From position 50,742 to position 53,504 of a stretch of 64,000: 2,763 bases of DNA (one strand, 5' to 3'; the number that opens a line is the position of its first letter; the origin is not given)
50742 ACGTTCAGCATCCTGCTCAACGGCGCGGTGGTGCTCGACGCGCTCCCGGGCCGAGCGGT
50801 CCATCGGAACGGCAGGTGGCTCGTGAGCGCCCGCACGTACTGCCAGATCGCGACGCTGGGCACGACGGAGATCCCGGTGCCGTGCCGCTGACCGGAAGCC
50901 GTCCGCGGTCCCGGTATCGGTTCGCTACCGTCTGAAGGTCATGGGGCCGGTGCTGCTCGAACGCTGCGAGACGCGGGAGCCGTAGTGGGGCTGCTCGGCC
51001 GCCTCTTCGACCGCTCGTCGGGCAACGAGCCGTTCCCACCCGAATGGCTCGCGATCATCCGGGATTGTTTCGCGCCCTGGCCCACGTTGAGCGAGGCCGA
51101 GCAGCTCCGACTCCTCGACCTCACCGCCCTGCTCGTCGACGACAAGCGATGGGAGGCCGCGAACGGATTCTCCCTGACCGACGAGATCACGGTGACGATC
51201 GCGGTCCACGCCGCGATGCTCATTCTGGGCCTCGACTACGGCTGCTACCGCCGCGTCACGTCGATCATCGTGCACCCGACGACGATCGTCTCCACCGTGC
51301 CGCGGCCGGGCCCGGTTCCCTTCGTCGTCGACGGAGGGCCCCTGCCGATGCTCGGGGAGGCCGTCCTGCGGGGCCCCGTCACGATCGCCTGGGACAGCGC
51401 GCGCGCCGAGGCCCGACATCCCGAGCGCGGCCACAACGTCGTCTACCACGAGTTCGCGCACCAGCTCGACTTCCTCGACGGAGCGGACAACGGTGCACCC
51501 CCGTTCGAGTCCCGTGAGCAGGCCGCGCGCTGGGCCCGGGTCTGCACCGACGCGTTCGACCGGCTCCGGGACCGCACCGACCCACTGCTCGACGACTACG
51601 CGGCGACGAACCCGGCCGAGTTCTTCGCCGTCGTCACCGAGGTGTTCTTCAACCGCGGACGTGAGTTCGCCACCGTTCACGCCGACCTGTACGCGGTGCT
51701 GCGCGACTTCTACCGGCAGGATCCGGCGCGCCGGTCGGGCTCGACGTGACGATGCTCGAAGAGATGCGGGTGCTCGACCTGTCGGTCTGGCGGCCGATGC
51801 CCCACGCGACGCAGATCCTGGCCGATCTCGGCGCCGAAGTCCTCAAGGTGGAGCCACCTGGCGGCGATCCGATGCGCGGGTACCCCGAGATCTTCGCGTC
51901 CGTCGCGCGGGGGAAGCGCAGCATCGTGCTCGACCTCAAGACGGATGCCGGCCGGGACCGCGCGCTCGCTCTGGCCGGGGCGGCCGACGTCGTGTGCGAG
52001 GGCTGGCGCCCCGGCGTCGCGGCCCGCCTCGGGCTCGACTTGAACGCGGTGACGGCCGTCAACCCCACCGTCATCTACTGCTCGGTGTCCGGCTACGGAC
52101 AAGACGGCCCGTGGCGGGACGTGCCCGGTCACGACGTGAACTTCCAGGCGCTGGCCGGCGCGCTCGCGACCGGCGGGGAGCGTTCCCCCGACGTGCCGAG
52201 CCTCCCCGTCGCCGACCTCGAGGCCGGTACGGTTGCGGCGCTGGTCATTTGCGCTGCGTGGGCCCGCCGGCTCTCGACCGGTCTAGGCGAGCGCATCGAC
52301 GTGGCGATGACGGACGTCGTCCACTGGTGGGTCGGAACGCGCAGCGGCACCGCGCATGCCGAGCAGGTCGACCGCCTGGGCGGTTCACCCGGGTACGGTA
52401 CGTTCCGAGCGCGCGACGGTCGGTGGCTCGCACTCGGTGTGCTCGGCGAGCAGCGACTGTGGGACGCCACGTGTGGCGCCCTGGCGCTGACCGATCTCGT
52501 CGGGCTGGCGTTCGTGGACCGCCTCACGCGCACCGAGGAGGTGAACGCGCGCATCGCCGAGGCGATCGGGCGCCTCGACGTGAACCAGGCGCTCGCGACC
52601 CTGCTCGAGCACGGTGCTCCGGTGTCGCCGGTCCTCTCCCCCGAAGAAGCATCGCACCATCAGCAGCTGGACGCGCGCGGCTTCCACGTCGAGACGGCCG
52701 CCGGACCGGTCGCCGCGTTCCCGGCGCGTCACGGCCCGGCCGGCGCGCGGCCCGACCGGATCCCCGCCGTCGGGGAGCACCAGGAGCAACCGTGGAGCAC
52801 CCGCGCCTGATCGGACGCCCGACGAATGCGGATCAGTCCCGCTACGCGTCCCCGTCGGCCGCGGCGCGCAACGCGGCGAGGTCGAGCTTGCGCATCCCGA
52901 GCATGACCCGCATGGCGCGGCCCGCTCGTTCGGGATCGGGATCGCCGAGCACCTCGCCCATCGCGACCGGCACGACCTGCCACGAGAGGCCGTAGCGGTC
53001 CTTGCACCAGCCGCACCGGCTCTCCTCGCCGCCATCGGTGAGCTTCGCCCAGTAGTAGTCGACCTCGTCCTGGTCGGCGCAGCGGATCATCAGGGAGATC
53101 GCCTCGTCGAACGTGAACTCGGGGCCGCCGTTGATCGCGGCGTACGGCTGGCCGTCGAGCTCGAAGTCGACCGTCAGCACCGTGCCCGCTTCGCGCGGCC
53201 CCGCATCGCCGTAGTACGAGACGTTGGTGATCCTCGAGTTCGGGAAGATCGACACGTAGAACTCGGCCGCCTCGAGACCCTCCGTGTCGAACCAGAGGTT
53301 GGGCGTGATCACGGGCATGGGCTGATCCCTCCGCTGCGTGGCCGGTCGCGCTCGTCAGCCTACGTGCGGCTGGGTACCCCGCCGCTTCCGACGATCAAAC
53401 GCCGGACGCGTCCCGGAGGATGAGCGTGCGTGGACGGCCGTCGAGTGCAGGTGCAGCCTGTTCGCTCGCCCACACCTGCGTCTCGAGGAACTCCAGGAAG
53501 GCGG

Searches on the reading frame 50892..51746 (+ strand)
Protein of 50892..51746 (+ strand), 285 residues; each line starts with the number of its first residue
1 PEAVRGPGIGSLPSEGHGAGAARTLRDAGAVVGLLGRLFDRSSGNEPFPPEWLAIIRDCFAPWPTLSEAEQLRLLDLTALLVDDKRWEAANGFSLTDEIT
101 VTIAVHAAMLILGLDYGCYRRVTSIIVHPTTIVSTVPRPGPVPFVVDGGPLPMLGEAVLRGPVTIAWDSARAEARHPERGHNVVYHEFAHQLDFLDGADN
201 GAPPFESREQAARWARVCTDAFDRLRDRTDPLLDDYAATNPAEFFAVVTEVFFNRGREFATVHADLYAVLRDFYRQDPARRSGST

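Call 17: search_protein_families(library=pfam, proteins=[window:50892-51746:+], max_evalue=0.0001)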
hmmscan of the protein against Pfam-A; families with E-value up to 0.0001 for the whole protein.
window:50892-51746:+ (285 aa): 1 family
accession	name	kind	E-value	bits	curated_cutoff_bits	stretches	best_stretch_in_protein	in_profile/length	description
PF06167.18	Peptidase_M90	-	2.3e-66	224.3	26.2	1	44-275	11-243/243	Glucose-regulated metallo-peptidase M90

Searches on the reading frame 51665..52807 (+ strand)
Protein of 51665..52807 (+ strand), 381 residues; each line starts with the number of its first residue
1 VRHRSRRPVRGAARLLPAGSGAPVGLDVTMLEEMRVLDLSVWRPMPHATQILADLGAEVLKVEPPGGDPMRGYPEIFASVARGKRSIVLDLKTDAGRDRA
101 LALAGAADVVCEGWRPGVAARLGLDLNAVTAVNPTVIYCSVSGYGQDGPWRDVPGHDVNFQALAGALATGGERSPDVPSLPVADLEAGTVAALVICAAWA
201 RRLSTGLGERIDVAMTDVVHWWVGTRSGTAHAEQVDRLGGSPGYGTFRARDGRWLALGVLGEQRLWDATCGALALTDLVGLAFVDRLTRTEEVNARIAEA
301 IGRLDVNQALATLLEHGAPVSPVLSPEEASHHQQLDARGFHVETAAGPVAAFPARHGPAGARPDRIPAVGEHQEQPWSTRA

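Call 17: search_protein_families(library=pfam, proteins=[window:51665-52807:+], max_evalue=0.0001)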
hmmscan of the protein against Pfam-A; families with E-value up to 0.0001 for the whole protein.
window:51665-52807:+ (381 aa): 1 family
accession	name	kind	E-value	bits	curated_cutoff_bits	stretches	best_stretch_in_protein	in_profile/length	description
PF02515.22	CoA_transf_3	-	1.3e-84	284.8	23.3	1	31-372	1-365/366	CoA-transferase family III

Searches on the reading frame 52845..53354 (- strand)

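Call 17: search_protein_families(library=pfam, proteins=[window:52845-53354:-], max_evalue=0.0001)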
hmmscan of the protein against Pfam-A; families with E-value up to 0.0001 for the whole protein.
window:52845-53354:- (170 aa): 1 family
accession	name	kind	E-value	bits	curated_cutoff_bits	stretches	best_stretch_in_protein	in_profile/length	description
PF06983.19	3-dmu-9_3-mt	-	6.5e-46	156.1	24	1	16-128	3-116/116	3-demethylubiquinone-9 3-methyltransferase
